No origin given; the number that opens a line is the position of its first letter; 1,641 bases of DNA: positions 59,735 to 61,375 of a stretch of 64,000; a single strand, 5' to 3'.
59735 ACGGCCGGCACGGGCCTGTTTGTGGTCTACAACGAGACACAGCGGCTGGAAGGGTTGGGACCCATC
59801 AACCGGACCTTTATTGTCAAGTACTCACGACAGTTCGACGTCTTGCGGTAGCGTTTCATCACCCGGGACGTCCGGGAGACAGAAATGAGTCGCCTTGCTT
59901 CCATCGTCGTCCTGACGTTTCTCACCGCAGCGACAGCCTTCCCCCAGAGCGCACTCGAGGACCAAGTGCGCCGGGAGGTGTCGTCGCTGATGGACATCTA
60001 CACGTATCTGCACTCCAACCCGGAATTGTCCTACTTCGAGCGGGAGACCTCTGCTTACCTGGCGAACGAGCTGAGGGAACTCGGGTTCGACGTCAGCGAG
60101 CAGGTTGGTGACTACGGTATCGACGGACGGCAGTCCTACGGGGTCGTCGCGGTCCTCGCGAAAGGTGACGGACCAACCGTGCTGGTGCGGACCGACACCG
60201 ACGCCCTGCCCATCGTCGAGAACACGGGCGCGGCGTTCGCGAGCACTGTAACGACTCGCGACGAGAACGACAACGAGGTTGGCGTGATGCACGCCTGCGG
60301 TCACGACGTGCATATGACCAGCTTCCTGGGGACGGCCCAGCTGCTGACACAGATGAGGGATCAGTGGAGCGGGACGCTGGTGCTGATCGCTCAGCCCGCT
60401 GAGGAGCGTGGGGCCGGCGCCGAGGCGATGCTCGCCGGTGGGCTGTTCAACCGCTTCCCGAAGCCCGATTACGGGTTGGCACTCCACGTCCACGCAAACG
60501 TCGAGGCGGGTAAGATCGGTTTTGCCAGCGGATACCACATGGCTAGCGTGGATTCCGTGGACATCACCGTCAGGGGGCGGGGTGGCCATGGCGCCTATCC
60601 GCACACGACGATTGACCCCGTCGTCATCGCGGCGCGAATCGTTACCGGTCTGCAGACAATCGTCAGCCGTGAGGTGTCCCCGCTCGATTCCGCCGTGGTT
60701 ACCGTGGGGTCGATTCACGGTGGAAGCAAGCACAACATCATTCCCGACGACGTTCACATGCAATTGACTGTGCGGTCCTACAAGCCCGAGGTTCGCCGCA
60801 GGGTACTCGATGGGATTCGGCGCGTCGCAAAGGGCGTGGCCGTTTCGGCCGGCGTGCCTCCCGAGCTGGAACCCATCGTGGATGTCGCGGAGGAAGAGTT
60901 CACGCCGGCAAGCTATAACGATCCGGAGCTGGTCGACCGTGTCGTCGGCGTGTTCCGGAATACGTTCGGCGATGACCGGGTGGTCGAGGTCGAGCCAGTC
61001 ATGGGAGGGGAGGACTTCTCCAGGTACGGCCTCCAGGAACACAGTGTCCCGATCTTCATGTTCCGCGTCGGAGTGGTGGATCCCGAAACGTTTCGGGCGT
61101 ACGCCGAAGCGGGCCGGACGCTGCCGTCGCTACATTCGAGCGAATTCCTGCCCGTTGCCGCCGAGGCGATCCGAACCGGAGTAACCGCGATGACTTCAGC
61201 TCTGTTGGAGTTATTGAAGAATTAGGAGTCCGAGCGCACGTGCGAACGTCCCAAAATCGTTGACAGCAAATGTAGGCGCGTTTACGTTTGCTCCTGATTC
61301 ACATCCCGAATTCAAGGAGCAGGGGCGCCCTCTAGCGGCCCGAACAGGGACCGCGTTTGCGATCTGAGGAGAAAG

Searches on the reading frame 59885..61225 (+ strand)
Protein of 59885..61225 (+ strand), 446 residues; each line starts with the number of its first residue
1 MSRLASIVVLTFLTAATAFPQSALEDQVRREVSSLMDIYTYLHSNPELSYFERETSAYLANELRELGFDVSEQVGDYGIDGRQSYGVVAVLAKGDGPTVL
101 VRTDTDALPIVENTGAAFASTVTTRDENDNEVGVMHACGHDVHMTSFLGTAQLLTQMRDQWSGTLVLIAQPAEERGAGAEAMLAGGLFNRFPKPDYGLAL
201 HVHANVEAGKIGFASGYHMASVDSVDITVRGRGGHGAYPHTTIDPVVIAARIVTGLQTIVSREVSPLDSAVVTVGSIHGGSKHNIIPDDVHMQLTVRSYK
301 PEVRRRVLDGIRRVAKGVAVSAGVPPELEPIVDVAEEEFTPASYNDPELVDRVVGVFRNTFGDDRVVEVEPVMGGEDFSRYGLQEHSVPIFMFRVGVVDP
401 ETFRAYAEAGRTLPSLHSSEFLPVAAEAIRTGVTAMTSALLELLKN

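Call 30: search_protein_families(library=pfam, proteins=[window:59885-61225:+], max_evalue=0.01)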
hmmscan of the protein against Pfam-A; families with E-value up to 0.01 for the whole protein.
window:59885-61225:+ (446 aa): 2 families
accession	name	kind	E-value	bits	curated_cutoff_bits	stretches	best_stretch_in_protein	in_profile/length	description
PF01546.33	Peptidase_M20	-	1.5e-32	113.7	24.6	1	100-397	1-176/206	Peptidase family M20/M25/M40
PF07687.19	M20_dimer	-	6.9e-14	52.1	21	1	224-316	8-100/107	Peptidase dimerisation domain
